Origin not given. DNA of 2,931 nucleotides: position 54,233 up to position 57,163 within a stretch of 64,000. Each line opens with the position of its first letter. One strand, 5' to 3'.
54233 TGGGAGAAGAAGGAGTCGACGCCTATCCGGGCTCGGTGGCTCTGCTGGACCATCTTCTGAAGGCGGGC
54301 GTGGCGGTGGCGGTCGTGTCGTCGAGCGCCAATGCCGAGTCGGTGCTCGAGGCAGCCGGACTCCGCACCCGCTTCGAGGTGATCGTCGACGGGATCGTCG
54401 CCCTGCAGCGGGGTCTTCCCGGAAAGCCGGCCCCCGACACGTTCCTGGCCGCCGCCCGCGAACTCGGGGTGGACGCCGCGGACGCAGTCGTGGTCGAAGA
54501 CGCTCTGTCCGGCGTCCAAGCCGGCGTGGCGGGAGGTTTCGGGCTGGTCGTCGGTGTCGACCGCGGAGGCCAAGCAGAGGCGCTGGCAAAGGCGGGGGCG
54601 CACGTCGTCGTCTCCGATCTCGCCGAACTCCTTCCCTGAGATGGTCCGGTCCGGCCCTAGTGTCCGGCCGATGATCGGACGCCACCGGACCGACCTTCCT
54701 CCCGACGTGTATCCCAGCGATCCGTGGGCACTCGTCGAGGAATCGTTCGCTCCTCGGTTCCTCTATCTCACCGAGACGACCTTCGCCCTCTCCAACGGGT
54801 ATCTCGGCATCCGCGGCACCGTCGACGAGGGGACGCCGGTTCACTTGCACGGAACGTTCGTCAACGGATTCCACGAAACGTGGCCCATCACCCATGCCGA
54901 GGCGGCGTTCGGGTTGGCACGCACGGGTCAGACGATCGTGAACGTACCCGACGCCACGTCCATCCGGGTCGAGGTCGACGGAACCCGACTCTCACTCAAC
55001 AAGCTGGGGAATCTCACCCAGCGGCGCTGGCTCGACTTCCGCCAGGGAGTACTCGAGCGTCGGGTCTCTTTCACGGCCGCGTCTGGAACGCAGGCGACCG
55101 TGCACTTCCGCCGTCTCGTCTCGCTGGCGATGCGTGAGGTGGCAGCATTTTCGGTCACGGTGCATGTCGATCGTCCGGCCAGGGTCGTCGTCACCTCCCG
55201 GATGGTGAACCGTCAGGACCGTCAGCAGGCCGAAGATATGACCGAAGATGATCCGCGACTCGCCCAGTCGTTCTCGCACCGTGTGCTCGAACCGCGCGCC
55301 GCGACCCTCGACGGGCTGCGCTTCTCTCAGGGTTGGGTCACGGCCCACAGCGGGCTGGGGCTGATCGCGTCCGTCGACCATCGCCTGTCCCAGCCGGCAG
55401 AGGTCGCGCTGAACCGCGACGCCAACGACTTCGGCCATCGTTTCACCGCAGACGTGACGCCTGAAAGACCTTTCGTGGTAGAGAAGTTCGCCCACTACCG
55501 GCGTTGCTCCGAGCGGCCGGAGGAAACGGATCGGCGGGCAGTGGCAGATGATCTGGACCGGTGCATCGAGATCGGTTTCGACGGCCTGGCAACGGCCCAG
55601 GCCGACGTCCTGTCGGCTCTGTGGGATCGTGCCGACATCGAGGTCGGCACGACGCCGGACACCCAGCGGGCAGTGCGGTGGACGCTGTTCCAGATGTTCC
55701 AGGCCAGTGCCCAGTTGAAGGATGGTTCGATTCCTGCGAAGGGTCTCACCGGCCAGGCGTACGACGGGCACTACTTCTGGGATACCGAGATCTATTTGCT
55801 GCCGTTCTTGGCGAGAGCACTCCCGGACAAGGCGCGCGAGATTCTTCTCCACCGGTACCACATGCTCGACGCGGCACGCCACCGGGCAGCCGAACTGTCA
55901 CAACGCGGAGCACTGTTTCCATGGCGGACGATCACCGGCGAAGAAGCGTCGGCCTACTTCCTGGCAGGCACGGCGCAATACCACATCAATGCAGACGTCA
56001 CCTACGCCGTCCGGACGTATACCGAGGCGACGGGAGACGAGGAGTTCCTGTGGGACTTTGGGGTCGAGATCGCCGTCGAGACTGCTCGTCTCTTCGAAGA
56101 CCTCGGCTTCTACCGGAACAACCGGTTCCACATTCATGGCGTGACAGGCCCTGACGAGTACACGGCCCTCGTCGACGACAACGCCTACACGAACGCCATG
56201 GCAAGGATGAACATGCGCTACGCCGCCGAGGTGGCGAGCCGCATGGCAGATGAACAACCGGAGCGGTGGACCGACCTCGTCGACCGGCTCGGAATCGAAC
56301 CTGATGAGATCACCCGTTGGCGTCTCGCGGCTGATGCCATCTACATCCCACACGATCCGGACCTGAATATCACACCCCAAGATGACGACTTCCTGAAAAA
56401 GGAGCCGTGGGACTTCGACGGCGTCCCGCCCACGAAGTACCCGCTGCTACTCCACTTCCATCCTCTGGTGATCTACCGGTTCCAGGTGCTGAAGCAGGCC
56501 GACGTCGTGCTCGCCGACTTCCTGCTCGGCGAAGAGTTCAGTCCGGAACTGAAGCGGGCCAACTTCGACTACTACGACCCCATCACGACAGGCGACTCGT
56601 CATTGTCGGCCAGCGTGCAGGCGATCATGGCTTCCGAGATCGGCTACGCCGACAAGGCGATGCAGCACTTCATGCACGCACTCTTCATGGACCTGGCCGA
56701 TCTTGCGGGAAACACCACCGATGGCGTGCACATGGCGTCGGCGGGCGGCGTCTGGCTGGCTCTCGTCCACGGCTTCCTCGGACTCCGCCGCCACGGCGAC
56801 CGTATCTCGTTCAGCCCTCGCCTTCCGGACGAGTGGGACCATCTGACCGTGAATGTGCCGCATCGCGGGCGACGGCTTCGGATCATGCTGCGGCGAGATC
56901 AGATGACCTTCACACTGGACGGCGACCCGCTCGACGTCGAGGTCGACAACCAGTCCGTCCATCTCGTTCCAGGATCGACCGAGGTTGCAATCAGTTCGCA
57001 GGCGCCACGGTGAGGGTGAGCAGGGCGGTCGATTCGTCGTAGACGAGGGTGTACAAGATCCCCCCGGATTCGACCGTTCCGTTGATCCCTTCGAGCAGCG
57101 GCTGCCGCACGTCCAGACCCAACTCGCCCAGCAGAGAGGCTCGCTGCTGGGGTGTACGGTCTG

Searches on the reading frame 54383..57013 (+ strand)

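Call 60: search_protein_families(library=pfam, proteins=[window:54383-57013:+], max_evalue=0.0001)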
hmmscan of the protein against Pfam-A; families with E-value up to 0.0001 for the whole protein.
window:54383-57013:+ (876 aa): 3 families
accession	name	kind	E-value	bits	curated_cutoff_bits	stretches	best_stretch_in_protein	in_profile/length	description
PF03632.21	Glyco_hydro_65m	-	1.6e-111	373.3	27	1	432-791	1-370/371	Glycosyl hydrolase family 65 central catalytic domain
PF03636.21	Glyco_hydro_65N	-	7.6e-47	160.4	26.6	1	119-372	2-229/233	Glycosyl hydrolase family 65, N-terminal domain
PF03633.20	Glyco_hydro_65C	-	3.5e-17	62.4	22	1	801-861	1-62/62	Glycosyl hydrolase family 65, C-terminal domain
